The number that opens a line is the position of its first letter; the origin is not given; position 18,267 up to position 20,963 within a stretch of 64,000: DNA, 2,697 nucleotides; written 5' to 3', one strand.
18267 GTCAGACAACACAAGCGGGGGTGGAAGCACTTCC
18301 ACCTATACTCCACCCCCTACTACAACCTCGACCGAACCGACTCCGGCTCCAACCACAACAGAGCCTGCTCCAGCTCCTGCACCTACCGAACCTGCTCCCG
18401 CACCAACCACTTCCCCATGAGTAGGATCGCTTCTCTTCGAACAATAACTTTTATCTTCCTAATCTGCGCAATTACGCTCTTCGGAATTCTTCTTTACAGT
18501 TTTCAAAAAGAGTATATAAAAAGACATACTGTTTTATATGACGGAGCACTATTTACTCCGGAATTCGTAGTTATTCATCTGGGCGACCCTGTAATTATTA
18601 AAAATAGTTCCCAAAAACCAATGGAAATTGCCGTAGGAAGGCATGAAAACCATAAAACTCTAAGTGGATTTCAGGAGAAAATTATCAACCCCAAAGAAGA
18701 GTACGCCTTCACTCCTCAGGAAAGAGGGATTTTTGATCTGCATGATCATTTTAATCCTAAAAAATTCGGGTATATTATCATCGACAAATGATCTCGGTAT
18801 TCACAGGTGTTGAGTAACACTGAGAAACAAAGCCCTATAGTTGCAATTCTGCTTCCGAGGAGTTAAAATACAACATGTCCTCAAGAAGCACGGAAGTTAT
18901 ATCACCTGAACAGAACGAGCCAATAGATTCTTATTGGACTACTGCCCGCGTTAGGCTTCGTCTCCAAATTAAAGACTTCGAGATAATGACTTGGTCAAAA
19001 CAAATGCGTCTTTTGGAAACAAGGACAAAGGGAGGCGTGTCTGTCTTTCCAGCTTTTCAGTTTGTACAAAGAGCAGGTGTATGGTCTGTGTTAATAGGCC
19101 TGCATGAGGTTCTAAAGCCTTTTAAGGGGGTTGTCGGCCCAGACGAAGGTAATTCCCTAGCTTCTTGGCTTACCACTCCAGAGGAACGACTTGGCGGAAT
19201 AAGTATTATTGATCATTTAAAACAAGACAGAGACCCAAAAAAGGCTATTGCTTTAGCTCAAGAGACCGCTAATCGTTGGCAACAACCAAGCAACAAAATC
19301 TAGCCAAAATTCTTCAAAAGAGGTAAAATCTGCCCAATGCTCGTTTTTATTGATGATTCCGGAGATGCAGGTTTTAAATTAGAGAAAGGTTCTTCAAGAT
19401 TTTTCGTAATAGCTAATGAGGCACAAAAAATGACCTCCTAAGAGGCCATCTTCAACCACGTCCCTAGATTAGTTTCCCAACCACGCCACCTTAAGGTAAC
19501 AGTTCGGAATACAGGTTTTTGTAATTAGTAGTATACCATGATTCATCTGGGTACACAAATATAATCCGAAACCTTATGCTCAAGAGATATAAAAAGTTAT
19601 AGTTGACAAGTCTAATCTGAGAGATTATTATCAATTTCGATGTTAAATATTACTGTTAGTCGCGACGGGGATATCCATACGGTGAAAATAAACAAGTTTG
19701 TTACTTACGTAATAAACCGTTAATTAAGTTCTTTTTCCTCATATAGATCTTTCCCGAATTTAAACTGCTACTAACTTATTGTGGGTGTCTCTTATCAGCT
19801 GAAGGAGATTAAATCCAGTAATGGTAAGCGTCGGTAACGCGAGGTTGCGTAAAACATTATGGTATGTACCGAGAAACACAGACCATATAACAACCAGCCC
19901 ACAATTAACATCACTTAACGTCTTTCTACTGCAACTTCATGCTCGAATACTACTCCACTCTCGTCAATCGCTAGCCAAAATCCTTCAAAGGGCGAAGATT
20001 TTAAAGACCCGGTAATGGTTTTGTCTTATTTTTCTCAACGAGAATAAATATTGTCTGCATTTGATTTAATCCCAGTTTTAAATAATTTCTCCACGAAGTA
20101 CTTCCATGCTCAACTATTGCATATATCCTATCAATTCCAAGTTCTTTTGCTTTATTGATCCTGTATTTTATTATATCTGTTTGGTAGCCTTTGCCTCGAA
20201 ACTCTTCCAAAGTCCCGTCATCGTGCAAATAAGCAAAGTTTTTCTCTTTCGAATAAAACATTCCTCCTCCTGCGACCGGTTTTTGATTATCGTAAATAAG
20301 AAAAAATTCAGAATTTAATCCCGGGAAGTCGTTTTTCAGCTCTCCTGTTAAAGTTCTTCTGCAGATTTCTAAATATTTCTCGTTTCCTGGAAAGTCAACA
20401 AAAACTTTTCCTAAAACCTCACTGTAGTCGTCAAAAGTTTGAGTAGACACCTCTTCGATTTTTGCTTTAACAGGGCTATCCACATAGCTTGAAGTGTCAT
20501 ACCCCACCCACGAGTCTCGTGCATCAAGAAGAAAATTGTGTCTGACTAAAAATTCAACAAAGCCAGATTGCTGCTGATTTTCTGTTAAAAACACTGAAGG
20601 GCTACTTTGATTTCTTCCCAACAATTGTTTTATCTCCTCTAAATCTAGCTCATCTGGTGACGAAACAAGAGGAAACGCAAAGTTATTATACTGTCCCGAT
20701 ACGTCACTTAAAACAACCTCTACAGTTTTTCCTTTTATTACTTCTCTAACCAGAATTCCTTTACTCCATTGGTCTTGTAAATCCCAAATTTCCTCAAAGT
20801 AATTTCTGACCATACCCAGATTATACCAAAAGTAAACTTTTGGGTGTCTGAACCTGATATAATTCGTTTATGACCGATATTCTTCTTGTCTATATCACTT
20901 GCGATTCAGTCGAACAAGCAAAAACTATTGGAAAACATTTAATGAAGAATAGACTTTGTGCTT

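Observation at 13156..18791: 1754-aa secreted giant protein with triplicated ~290-aa module, novel Cys repeats and a translationally coupled small membrane protein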

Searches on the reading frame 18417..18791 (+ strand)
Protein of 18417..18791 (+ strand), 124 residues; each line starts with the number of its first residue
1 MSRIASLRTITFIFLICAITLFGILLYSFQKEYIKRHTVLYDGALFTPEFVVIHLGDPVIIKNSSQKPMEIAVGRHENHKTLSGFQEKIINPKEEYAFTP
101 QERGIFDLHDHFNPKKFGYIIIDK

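Call 3: search_protein_families(library=pfam, proteins=[window:18417-18791:+], max_evalue=1)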
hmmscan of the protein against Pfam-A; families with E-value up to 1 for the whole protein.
window:18417-18791:+ (124 aa): 1 family
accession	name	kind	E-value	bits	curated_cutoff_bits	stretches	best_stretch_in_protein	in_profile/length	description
PF13473.12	Cupredoxin_1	-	0.00051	20.5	27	1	20-121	6-103/104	Cupredoxin-like domain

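Call 4: search_protein_families(library=ncbifam, proteins=[window:18417-18791:+], max_evalue=1)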
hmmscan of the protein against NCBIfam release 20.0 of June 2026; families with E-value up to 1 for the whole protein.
window:18417-18791:+ (124 aa): 1 family
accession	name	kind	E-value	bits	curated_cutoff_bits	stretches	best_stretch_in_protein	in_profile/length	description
NF033853.2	KPN_two_small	subfamily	0.11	12.1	33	1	11-29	2-20/37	small membrane protein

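Call 64: find_homologous_proteins(query=window:18417-18788:+, max_evalue=0.001)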
Query window:18417-18788:+ (124 aa): 11 proteins with E <= 0.001 among 17 candidates.
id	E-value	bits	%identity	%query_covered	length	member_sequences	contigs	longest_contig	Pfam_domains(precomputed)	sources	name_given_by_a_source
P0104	2.7e-77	275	100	100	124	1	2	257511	-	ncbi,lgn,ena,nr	ncbi:MAG: hypothetical protein G01um10145_750 [Microgenomates group bacterium Gr01-1014_5]|nr:MAG: h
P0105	6.8e-66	238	85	99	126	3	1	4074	-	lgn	-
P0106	8.3e-62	225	82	99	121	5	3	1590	-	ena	-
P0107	7.7e-49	183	74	90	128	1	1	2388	PF13473.13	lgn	-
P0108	3.7e-47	178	65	97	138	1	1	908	PF13473.13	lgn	-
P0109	4.2e-47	177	66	100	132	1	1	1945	PF13473.13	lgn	-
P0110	4.1e-44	168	64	99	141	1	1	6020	-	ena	-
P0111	4.3e-44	168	68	90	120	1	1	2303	-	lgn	-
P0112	2.3e-42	162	73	77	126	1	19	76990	PF13473.13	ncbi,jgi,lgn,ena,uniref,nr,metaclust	ncbi:MAG: hypothetical protein A2700_01785 [Candidatus Blackburnbacteria bacterium RIFCSPHIGHO2_01_F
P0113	7.5e-39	151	56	98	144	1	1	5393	-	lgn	-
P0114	7.7e-33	131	49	95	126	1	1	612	-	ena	-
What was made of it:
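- On Cupredoxin_1 (PF13473) for the 124-aa partner: Four close homologues have precomputed PF13473 hits (call 64).
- Closest known: Cupredoxin_1. Same: Several close homologues carry precomputed PF13473 hits (call 64).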

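Call 65: search_solved_structures(query=window:18417-18788:+, max_evalue=10, show_alignments=2)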
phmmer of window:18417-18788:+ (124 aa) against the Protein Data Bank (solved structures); distinct sequences matched with E-value up to 10: 2.
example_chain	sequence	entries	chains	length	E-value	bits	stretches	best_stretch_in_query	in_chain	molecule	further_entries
9cck_C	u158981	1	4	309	0.47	14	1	40-115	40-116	Copper-containing nitrite reductase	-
9cck_A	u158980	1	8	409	0.71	13.5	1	40-115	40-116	Copper-containing nitrite reductase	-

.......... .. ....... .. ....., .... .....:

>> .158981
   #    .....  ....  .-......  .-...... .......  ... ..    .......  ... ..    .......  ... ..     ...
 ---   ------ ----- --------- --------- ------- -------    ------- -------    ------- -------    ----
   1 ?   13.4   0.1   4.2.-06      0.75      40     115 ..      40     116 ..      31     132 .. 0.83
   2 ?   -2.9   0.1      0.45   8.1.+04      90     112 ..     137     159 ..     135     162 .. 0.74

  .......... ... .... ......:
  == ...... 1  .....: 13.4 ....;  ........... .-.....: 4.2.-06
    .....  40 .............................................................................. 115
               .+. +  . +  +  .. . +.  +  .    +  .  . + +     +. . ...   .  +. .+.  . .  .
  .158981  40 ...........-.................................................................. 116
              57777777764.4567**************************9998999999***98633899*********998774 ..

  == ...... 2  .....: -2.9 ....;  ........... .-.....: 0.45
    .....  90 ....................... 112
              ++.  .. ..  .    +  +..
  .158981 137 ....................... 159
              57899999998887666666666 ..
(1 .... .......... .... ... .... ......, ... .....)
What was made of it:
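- The His motifs align, though not significantly, with the HxH...HCH copper ligand region of nitrite reductase (call 65). The PDB alignment has E 0.47 (call 65).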

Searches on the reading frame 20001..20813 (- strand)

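Call 50: search_protein_families(library=pfam, proteins=[window:20001-20813:-], max_evalue=0.001)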
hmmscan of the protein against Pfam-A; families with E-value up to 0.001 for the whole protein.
window:20001-20813:- (270 aa): 1 family
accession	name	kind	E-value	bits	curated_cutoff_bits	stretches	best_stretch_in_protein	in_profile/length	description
PF00583.31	Acetyltransf_1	-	5.9e-09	36.7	20.7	1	166-248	31-115/116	Acetyltransferase (GNAT) family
